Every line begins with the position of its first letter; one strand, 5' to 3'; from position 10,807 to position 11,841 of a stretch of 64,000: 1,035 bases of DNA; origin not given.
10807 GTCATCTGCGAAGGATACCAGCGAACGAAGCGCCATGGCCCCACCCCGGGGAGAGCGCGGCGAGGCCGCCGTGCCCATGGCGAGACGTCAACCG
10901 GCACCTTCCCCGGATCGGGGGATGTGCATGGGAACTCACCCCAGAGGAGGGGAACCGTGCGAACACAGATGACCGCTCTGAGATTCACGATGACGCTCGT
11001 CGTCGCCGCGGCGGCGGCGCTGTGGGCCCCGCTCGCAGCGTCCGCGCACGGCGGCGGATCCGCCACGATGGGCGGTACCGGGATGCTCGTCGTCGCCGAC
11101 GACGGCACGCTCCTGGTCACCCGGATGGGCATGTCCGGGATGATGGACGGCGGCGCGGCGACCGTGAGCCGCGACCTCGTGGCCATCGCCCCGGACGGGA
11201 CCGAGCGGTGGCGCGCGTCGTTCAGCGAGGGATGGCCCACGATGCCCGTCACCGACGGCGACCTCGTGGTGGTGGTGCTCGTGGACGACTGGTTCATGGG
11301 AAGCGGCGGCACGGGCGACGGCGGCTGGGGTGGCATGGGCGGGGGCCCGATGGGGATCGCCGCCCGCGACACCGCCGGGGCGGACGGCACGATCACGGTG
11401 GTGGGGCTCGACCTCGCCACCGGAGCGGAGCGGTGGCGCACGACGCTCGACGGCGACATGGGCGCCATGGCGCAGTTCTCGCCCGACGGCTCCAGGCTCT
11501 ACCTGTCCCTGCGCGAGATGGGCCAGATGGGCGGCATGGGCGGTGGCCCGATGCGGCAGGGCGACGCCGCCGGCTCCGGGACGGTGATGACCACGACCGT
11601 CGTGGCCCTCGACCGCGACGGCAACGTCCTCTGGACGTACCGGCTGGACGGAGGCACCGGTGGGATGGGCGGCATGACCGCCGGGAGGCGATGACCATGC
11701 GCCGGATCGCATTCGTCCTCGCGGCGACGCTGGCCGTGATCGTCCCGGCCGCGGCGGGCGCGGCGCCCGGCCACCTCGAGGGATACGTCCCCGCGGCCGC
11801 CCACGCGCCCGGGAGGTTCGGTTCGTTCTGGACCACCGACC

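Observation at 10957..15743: Two paralogous secreted mini beta-propellers whose loops are replaced by Met/Gly/His-rich tracts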

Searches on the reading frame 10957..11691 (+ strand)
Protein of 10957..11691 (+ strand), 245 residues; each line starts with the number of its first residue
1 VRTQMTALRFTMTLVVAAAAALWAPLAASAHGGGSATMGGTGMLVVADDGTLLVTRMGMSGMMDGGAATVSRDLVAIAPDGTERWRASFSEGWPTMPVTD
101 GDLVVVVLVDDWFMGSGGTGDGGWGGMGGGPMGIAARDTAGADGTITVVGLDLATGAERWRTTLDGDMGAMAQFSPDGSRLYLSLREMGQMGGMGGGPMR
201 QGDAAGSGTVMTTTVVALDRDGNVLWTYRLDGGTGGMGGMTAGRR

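Call 4: search_protein_families(library=pfam, proteins=[window:10969-11691:+], max_evalue=1)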
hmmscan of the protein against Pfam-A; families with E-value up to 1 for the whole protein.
window:10969-11691:+ (241 aa): 2 families
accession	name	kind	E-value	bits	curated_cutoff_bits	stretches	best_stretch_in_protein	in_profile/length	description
PF13360.13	PQQ_2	-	2.3e-08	34.4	27.6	3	143-231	4-66/233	Outer membrane protein assembly factor BamB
PF13590.11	DUF4136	-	0.91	10.4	32.8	0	103-165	74-129/152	Domain of unknown function (DUF4136)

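Call 5: search_protein_families(library=ncbifam, proteins=[window:10969-11691:+], max_evalue=1)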
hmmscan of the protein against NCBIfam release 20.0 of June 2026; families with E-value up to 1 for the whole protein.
window:10969-11691:+ (241 aa): 2 families
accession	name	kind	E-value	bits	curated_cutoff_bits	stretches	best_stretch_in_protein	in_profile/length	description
TIGR03300.1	assembly_YfgL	equivalog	3.6e-05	22.6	285.2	2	136-228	71-135/377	outer membrane protein assembly factor BamB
TIGR02800.1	propeller_TolB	equivalog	0.2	10.5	343.15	1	142-186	215-258/418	Tol-Pal system beta propeller repeat protein TolB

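Call 17: predict_structure(alignment_id=A1)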
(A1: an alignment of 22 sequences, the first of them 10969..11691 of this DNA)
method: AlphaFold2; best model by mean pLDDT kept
length: 241 residues; sequences in the alignment: 22
mean_pLDDT: 73.3   pTM: 0.68
mean pLDDT of the five models: 73.3, 73.1, 73.0, 72.6, 70.8
residues with pLDDT >= 90: 98; 70-90: 39; 50-70: 49; < 50: 55
segments of 3 or more residues with pLDDT < 50: 18-33, 113-116, 118-137, 231-237, 239-241
pLDDT, mean of each block of 10 residues (from residue 1): 51 51 41 60 97 81 85 98 93 96 81 44 39 49 96 97 88 97 68 60 67 98 80 47 46
secondary structure, 60 per line:
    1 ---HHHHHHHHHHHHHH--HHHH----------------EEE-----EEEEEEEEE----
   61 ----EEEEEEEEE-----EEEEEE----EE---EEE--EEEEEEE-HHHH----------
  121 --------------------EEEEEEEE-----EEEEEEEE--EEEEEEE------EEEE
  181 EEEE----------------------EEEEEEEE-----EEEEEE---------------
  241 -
elements in order: H4-17 H20-23 E40-42 E48-56 E65-73 E79-84 E94-96 E99-105 H107-110 E141-148 E154-161 E164-170 E177-184 E207-214 E220-225

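Call 21: fold_search(model_id=the predicted structure, library=pdb)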
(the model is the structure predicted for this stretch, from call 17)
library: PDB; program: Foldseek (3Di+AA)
matches with E <= 10: 1100; with E <= 0.001: 15
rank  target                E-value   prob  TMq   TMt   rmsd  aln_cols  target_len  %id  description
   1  7fh8                  1.1e-04  1.00  0.44  0.18   7.8       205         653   16  Friedel-Crafts alkylation enzyme CylK mutant H391A (released 2022-02-16)
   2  7fh7                  1.1e-04  1.00  0.43  0.17  10.1       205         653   16  Friedel-Crafts alkylation enzyme CylK mutant Y37F (released 2022-02-16)
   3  7ron                  2.4e-04  1.00  0.45  0.18   7.5       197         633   13  Crystal structure of the Friedel-Crafts alkylating enzyme CylK from Cylindospermum licheniforme (released 2022-03-23)
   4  7roo                  2.9e-04  1.00  0.46  0.18   7.4       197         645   13  Crystal structure of Friedel-Crafts alkylating enzyme CylK from Cylindospermum licheniforme with bromide (released 2022-03-23)
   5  7cqy_D                2.9e-04  1.00  0.32  0.19  15.1       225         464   15  Tetrathionate hydrolase from Acidithiobacillus ferrooxidans mutant - D325N (released 2021-01-27)
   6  5c2v_B                3.2e-04  1.00  0.44  0.31   5.8       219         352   13  Kuenenia stuttgartiensis Hydrazine Synthase (released 2015-10-14)
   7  6l8a_B                3.2e-04  1.00  0.32  0.18  12.9       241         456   15  Tetrathionate hydrolase from Acidithiobacillus ferrooxidans (released 2020-11-11)
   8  7cqy_B                3.5e-04  1.00  0.32  0.19  12.9       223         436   13  Tetrathionate hydrolase from Acidithiobacillus ferrooxidans mutant - D325N (released 2021-01-27)
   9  7fh6                  4.2e-04  1.00  0.43  0.17  10.2       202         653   15  Friedel-Crafts alkylation enzyme CylK (released 2022-02-16)
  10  4hxg_J                4.4e-04  1.00  0.42  0.19   5.7       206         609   12  Pyrococcus horikoshii acylaminoacyl peptidase (orthorhombic crystal form) (released 2013-05-08)
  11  6l8a_F                4.4e-04  1.00  0.32  0.19   8.6       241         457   13  Tetrathionate hydrolase from Acidithiobacillus ferrooxidans (released 2020-11-11)
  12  6l8a_D                6.8e-04  1.00  0.40  0.22   8.7       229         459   12  Tetrathionate hydrolase from Acidithiobacillus ferrooxidans (released 2020-11-11)
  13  6l8a_C                6.8e-04  1.00  0.32  0.19  11.9       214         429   15  Tetrathionate hydrolase from Acidithiobacillus ferrooxidans (released 2020-11-11)
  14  6zcv                  8.0e-04  1.00  0.29  0.14   7.9       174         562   17  Crystal structure of lanthanide-dependent alcohol dehydrogenase PedH from Pseudomonas putida KT2440 (released 2020-07-15)
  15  6l8a_A                8.9e-04  1.00  0.32  0.18  11.4       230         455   15  Tetrathionate hydrolase from Acidithiobacillus ferrooxidans (released 2020-11-11)
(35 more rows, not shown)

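Call 24: find_related_loci(query=A1, collection=genome_contigs, flank=10000)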
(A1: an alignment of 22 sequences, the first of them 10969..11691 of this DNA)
Query A1 (241 aa) in genome_contigs; peptide patterns used: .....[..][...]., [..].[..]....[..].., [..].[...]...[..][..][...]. (x = any residue, [..] = any of these).
598 stretches matched a pattern (row limit reached: there are more); 29 encode a relative of the query (tblastn E <= 1e-3); 29 distinct loci.
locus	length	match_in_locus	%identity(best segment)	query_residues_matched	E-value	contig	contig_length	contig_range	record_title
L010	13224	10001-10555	60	41-224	4e-61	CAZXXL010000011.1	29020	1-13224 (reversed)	MAG TPA_asm: uncultured Thermoanaerobaculia bacterium isolate binchicken_co64_65 genome assembly, contig: NODE_1035_leng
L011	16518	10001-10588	57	36-226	4e-58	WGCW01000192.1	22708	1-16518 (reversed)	MAG: Acidobacteria bacterium isolate S145_17 k151_9886, whole genome shotgun sequence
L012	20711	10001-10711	54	5-241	1e-52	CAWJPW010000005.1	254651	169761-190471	MAG: uncultured Acidobacteriota bacterium isolate MFD02923.bin.1.132 genome assembly, contig: contig_33417, whole genome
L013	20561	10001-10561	63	34-224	1e-52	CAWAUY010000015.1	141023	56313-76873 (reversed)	MAG: Candidatus Sulfomarinibacteraceae bacterium isolate MFD03804.bin.2.94 genome assembly, contig: contig_40732, whole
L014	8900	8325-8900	52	40-232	4e-51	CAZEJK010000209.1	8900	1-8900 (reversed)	MAG TPA_asm: uncultured Thermoanaerobaculia bacterium isolate SRP332253_co1_73 genome assembly, contig: NODE_13098_lengt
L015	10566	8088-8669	56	34-227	2e-50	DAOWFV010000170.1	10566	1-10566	MAG TPA_asm: Acidobacteriota bacterium isolate CSMAG_1974 CSMAG_1974_k141_4011792_length_10566_cov_11.2235, whole genome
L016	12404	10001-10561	60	38-226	1e-48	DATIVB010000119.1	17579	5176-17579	MAG TPA_asm: Chondromyces sp. isolate SMAG_U15996 k141_151261, whole genome shotgun sequence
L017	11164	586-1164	50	29-227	6e-44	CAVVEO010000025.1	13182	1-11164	MAG: uncultured Acidobacteriota bacterium isolate MFD01872.bin.2.203 genome assembly, contig: contig_197625, whole genom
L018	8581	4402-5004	56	41-235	1e-43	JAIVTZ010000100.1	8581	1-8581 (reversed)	MAG: Deltaproteobacteria bacterium isolate HYP3_US_05_8 NODE_533_length_8581_cov_0.903478, whole genome shotgun sequence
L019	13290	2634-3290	58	5-224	1e-43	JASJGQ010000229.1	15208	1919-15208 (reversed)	MAG: Acidobacteriota bacterium isolate ChS5.bin.55 ChesSed_k141_1220115, whole genome shotgun sequence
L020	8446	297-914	49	41-241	1e-43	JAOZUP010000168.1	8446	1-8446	MAG: Thermoanaerobaculales bacterium isolate GMC8.metabat2.114 GMC8_9179_length_8446_cov_7.570969, whole genome shotgun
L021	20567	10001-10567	51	39-226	4e-43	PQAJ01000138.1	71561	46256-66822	MAG: Holophagae bacterium isolate FeB_10 contig_9036, whole genome shotgun sequence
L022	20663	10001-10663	58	5-228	6e-43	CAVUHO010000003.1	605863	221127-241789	MAG: Candidatus Sulfomarinibacteraceae bacterium isolate MFD04716.bin.1.4 genome assembly, contig: contig_14864, whole g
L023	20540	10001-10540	61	41-224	9e-43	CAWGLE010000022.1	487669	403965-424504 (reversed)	MAG: Candidatus Sulfomarinibacteraceae bacterium isolate MFD09779.bin.1.280 genome assembly, contig: contig_66007, whole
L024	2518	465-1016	50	40-232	6e-43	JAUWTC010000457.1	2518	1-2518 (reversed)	MAG: Holophagae bacterium isolate CSMAG_2570 CSMAG_2570_k127_1195885_length_2518_cov_105.7131, whole genome shotgun sequ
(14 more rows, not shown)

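Call 44: search_protein_representatives(alignment_id=A1)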
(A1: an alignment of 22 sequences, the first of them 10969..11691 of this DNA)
Query: 22 sequences, 237 profile positions. Proteins with E-value up to 0.001 (for the whole library): 3393; up to 1e-10: 221; up to 1e-30: 29. The best 150 are listed.
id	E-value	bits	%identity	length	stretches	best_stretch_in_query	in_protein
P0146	2.1e-76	272.8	-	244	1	1-233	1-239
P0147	1.0e-70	254.3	-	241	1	9-229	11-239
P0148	2.3e-65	236.7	-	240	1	3-229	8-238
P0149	6.0e-64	232.1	-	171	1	66-230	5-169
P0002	1.6e-62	227.4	-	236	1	2-233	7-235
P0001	1.3e-61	224.4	-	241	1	4-235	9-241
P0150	4.6e-60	219.3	-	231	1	1-235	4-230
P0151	3.5e-57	209.9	-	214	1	8-232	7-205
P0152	5.2e-55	202.8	-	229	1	4-233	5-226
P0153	1.4e-53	198.2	-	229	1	1-235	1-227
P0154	5.1e-50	186.5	-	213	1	1-234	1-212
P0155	1.1e-49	185.4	-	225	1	94-229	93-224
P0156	1.9e-49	184.6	-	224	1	10-233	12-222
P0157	9.6e-49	182.3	-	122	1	1-114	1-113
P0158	3.8e-47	177.1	-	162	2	1-116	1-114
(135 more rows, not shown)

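Call 49: search_solved_structures(query=A1, max_evalue=0.1)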
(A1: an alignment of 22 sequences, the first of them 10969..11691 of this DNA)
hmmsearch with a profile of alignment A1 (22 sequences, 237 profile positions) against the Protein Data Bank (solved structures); distinct sequences matched with E-value up to 0.1: 18.
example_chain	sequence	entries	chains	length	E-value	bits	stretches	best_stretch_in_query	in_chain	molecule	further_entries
6tji_A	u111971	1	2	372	6.9e-16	61.6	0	64-176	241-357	Cake10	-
6tjh_A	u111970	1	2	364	2.8e-15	59.6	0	63-180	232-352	Cake9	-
7awz_A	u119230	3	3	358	9.6e-14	54.6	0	153-179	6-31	Scone-E | SconeE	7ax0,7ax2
6tjg_A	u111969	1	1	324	1.1e-13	54.3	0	63-180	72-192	Cake8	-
7awy_A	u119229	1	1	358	2.1e-13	53.5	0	65-94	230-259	Scone-R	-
6tjf_A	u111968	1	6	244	3.8e-10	42.8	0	64-95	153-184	Cake6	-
3hxj_A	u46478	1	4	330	1.1e-09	41.3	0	66-103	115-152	Pyrrolo-quinoline quinone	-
6tje_A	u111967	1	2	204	2.9e-08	36.7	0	64-94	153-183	Cake5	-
6tjd_A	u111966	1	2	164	2.7e-06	30.2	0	64-95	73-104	Cake4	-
7eq5_A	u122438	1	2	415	3.4e-06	29.9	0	141-179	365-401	Membrane associated protein kinase with beta-propeller domain, pyrrolo-quinoline quinone b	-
7evf_AA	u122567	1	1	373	2.2e-05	27.2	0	145-179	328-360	PQQ_3 domain-containing protein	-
5yzv_A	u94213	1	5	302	0.00012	24.8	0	148-178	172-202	Probable serine/threonine-protein kinase PkwA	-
6tjc_A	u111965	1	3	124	0.00031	23.5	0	64-95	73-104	Cake3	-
4hdj_A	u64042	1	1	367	0.00037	23.2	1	63-126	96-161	Outer membrane protein assembly factor BamB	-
9pxg_B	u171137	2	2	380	0.00046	22.9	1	63-125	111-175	Outer membrane protein assembly factor BamB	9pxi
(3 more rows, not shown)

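Call 53: search_protein_families(library=pfam, proteins=[L021:634-3861:+, L021:4338-5768:+, L021:5740-6819:-, L021:6834-7712:-, L021:7735-9057:-, L021:9110-9889:-, L021:12227-13321:+, L014:1970-3352:+, L014:4364-5443:+, L014:6640-8004:-], max_evalue=0.001)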
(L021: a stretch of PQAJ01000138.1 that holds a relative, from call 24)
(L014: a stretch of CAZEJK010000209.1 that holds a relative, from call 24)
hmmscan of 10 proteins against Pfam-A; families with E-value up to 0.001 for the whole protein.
L021:634-3861:+ (1076 aa): 2 families
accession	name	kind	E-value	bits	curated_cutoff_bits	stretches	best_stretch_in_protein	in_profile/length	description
PF00082.27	Peptidase_S8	-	2.6e-37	129.1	21.8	1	162-440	1-270/288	Subtilase family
PF01483.27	P_proprotein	-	6.2e-08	33.1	21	1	502-602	3-85/86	Proprotein convertase P-domain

L021:4338-5768:+ (477 aa): 0 families

L021:5740-6819:- (359 aa): 1 family
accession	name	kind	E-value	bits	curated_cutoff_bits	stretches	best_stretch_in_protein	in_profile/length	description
PF00266.25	Aminotran_5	-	4.1e-36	125.2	21.5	1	3-347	2-371/371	Aminotransferase class-V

L021:6834-7712:- (292 aa): 3 families
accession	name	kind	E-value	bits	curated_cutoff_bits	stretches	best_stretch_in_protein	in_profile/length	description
PF02826.25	2-Hacid_dh_C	-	1.8e-58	197.3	25.1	1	95-266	1-178/178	D-isomer specific 2-hydroxyacid dehydrogenase, NAD binding domain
PF00389.36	2-Hacid_dh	-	2e-22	79.8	24.6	1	26-287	34-123/134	D-isomer specific 2-hydroxyacid dehydrogenase, catalytic domain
PF03446.21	NAD_binding_2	-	1.5e-05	25.5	21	1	132-235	2-113/161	NAD binding domain of 6-phosphogluconate dehydrogenase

L021:7735-9057:- (440 aa): 1 family
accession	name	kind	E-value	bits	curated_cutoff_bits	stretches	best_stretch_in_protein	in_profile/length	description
PF06245.16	DUF1015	-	2.1e-113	379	25.8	1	31-350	1-324/325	Protein of unknown function (DUF1015)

L021:9110-9889:- (259 aa): 0 families

L021:12227-13321:+ (365 aa): 0 families

L014:1970-3352:+ (461 aa): 0 families

L014:4364-5443:+ (360 aa): 1 family
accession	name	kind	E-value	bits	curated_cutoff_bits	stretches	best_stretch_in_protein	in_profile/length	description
PF00487.30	FA_desaturase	-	1.8e-36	126.7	29.7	1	104-326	7-249/253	Fatty acid desaturase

L014:6640-8004:- (454 aa): 0 families

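Call 58: search_dna_similar(query=window:10957-11691:+, collection=plasmids, mode=protein, max_evalue=0.001, max_rows=10)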
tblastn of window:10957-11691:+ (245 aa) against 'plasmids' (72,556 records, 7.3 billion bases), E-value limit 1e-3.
No match.
